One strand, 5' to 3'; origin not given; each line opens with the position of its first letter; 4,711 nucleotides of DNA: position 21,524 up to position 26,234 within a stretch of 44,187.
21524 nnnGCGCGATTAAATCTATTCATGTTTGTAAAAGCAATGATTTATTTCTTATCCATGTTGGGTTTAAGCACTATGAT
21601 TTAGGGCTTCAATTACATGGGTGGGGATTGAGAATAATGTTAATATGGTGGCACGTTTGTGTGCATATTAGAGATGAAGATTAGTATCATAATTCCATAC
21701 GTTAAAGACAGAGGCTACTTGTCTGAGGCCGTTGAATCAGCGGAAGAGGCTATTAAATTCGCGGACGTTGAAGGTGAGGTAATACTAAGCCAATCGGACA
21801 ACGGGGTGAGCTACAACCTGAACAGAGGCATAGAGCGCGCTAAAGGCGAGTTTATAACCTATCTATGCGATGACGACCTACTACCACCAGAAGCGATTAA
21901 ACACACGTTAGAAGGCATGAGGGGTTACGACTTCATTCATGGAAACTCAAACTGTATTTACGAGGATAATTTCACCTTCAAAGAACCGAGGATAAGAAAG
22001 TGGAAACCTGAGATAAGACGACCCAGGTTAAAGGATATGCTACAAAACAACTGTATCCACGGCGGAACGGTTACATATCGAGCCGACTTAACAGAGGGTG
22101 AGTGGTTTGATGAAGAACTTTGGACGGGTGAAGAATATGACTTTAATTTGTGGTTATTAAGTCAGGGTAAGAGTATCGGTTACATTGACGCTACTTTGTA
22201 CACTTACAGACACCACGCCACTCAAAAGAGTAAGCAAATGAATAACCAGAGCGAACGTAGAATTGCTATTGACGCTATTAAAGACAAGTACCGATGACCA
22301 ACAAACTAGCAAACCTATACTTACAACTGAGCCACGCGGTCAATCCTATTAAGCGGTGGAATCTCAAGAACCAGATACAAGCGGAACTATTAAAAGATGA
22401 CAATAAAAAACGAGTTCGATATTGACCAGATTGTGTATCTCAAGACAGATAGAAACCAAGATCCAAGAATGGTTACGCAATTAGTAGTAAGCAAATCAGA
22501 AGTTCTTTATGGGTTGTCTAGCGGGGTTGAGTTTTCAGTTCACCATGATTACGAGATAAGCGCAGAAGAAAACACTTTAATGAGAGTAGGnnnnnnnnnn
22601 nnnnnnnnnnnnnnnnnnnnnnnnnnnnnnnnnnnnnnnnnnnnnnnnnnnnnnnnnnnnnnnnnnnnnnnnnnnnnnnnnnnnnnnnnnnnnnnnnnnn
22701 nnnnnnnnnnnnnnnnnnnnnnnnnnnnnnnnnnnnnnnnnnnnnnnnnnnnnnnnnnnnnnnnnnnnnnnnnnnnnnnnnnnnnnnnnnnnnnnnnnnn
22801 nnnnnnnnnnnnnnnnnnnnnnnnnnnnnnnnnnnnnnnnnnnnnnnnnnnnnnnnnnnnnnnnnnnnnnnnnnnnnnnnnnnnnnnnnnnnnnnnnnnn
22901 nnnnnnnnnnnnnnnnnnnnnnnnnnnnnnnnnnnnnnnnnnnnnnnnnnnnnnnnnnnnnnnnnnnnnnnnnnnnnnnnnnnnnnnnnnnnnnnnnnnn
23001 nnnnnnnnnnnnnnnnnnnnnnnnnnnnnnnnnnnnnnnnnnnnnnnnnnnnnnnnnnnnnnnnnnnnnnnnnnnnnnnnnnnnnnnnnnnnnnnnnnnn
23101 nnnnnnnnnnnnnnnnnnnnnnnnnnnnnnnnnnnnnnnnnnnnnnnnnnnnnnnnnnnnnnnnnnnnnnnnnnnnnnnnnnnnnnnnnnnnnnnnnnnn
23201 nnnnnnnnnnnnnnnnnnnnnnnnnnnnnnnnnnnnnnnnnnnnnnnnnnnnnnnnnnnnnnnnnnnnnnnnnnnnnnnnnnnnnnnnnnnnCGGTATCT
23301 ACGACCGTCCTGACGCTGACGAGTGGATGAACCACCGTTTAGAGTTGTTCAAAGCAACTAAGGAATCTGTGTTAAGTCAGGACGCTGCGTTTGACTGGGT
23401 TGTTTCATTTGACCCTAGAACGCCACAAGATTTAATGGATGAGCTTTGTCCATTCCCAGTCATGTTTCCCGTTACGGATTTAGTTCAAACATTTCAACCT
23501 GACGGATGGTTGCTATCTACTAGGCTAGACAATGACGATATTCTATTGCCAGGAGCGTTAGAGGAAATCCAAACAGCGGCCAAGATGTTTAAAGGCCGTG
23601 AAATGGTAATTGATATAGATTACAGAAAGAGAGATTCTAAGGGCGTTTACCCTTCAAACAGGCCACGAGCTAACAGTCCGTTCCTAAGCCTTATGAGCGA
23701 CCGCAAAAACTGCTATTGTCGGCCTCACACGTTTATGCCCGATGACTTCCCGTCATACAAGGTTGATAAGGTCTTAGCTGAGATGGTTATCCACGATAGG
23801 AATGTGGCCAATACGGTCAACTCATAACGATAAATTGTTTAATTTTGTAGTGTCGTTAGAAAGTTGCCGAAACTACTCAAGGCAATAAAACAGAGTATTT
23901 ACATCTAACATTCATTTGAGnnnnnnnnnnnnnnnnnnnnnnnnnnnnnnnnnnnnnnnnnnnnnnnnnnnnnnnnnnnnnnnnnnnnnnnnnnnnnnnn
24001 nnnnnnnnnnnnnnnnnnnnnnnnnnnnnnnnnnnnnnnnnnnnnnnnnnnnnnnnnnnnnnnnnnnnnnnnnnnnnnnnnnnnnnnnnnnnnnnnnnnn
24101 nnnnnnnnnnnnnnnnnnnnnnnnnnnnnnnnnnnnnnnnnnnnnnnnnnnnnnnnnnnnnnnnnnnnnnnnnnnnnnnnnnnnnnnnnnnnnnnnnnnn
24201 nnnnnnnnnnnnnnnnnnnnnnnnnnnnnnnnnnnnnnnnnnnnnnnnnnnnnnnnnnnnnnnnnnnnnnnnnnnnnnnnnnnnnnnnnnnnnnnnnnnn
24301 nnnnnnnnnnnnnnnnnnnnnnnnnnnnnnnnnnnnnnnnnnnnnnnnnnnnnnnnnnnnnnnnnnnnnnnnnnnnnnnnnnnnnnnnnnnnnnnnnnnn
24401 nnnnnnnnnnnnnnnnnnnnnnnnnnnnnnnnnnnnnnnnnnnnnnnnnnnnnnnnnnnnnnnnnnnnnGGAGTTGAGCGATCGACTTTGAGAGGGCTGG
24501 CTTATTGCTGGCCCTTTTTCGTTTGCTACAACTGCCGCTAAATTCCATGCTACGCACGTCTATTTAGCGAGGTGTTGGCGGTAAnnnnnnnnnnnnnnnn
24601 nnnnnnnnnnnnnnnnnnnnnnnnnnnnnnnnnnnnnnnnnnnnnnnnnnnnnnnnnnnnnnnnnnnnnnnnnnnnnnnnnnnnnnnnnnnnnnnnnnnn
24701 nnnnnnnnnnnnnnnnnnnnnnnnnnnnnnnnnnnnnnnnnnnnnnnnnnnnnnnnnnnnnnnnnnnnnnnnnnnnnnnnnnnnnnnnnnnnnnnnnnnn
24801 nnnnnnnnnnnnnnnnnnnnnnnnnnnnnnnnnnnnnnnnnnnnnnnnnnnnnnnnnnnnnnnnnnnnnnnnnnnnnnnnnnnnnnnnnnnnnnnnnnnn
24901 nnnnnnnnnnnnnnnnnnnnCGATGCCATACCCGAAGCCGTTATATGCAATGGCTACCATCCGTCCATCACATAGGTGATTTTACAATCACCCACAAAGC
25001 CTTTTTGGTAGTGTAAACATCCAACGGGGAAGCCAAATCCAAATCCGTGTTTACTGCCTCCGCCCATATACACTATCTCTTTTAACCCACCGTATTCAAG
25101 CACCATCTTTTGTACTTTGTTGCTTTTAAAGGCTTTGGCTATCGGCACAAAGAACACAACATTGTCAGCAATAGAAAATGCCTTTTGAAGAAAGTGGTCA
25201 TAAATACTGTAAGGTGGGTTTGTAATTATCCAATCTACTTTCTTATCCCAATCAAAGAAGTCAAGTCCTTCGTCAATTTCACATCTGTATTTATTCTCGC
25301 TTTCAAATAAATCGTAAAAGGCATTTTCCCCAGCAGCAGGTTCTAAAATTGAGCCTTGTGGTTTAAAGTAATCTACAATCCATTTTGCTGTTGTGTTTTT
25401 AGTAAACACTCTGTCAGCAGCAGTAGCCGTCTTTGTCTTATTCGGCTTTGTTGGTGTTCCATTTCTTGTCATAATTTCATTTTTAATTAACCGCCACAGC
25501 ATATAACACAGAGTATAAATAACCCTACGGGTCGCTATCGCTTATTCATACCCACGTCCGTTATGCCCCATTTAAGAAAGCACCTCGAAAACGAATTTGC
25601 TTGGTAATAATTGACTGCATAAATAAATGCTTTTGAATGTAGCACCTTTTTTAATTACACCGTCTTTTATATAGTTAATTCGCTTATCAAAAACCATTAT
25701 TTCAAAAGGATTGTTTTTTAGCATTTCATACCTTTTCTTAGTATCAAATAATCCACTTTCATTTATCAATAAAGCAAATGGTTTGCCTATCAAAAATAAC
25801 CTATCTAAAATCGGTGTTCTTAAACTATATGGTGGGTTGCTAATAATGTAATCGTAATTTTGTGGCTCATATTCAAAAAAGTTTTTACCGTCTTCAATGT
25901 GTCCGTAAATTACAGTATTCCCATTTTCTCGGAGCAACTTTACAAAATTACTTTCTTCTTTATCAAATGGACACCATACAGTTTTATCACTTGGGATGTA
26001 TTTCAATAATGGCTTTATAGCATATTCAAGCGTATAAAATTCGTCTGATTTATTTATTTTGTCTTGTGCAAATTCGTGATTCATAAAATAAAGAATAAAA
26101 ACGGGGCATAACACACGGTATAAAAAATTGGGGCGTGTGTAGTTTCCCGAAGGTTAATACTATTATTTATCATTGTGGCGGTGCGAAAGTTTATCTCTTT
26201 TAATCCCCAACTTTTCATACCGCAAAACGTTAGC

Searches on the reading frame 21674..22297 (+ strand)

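Call 97: search_protein_families(library=pfam, proteins=[window:21674-22297:+], max_evalue=0.001)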
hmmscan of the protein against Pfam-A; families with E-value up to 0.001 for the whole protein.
window:21674-22297:+ (207 aa): 2 families
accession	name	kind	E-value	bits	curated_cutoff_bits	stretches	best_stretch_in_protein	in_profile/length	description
PF00535.33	Glycos_transf_2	-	4.5e-10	40.1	23.3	1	20-137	42-161/168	Glycosyl transferase family 2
PF13641.12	Glyco_tranf_2_3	-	2.3e-06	28.3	27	1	21-195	46-226/230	Glycosyltransferase like family 2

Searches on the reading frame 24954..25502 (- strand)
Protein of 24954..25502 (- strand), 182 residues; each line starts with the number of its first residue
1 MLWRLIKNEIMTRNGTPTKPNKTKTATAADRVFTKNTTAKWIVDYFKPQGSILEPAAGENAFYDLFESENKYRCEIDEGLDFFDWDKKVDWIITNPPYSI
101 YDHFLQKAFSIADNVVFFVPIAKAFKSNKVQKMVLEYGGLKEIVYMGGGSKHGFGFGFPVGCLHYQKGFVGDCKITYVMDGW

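Call 13: search_protein_families(library=pfam, proteins=[window:24954-25502:-], max_evalue=0.01)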
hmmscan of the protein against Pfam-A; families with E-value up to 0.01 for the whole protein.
window:24954-25502:- (182 aa): 2 families
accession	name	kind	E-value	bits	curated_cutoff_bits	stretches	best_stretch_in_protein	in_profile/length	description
PF07669.17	Eco57I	-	0.00031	21.3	25.3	0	75-98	69-84/171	Eco57I restriction-modification methylase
PF02384.22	N6_Mtase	-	0.0063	16.3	20.4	0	81-101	118-138/311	N-6 DNA Methylase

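Call 39: search_dna_similar(query=window:24954-25502:-, collection=phages, mode=protein, max_rows=20)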
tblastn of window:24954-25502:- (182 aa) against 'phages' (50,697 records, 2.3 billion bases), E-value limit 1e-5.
Records with a match: 144; places in all: 144; records where one place covers at least 80% of the query: 15.
Best place of each record, by identity: <60% 144.
By first word of the organism name: Escherichia 96; Klebsiella 11; Vibrio 8; Prochlorococcus 6; Synechococcus 4; Justusliebigvirus 3; Phapecoctavirus 3; Pseudoalteromonas 2; Cyanophage 2; Shewanella 2; and 7 more.
By host as written in the record: Escherichia coli 24; - 17; Escherichia coli K-12 MG1655 16; Vibrio crassostreae 5; Escherichia sp. 5; Synechococcus sp. WH8102 4; Escherichia coli K-12 4; Escherichia coli O177 3; and 47 more.
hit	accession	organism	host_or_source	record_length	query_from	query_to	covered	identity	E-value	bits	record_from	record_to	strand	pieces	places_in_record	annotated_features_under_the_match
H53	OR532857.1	Klebsiella phage RCIP0063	Klebsiella pneumoniae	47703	30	178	82%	44.3%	2e-28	115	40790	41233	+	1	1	hypothetical protein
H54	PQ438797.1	Klebsiella phage HHU1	Klebsiella pneumoniae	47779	30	178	82%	44.3%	2e-28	115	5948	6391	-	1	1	hypothetical protein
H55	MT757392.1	Klebsiella phage vB_KleM_KB2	Klebsiella pneumoniae 0915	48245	30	178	82%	44.3%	2e-28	115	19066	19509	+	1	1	hypothetical protein (x2)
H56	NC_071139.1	Klebsiella phage vB_KleM_KB2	Klebsiella pneumoniae 0915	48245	30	178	82%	44.3%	2e-28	115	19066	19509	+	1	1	hypothetical protein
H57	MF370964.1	Pseudoalteromonas phage J2-1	Pseudoalteromonas sp.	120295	30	177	81%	43.2%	2e-23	101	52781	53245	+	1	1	hypothetical protein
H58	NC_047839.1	Pseudoalteromonas phage J2-1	Pseudoalteromonas sp.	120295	30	177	81%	43.2%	2e-23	101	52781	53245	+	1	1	DNA methyltransferase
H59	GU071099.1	Prochlorococcus phage P-RSM4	Prochlorococcus sp. MIT9303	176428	30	180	83%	38.4%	6e-26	108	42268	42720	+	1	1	hypothetical protein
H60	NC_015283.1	Prochlorococcus phage P-RSM4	Prochlorococcus sp. MIT9303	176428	30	180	83%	38.4%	6e-26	108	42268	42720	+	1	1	DNA methyltransferase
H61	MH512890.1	Cyanophage S-TIM4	Synechococcus sp. WH8102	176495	30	180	83%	38.4%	6e-26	108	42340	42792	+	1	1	ORF_57: unknown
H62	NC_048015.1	Cyanophage S-TIM4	Synechococcus sp. WH8102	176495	30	180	83%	38.4%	6e-26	108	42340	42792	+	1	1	ORF_57: DNA methyltransferase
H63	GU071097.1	Synechococcus phage S-SSM5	Synechococcus sp. WH8102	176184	30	180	83%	38.4%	2e-24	104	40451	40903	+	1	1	hypothetical protein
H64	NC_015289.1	Synechococcus phage S-SSM5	Synechococcus sp. WH8102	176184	30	180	83%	38.4%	2e-24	104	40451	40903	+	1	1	DNA methyltransferase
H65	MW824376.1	Vibrio phage 355E48.1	Vibrio crassostreae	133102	30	168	76%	40.8%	1e-22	100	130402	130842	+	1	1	hypothetical protein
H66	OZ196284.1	Vibrio phage F88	Seawater and oysters mix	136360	30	168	76%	40.8%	1e-22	100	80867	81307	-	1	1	DNA methyltransferase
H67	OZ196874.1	Vibrio phage 184E37-3b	Seawater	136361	30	168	76%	40.8%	1e-22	100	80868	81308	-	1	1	DNA methyltransferase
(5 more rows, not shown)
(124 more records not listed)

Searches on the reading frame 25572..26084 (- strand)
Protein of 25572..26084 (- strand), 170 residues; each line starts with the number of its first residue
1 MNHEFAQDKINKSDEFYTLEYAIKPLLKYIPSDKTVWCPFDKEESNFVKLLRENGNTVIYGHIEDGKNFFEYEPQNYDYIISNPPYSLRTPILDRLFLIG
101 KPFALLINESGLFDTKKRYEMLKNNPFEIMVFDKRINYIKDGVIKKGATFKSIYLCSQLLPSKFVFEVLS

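Call 13: search_protein_families(library=pfam, proteins=[window:25572-26084:-], max_evalue=0.01)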
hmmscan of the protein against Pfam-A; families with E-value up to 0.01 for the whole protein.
window:25572-26084:- (170 aa): 1 family
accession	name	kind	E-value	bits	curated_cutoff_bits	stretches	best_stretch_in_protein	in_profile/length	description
PF13651.11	EcoRI_methylase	-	2.7e-05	24.1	26.4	1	7-55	4-56/345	Adenine-specific methyltransferase EcoRI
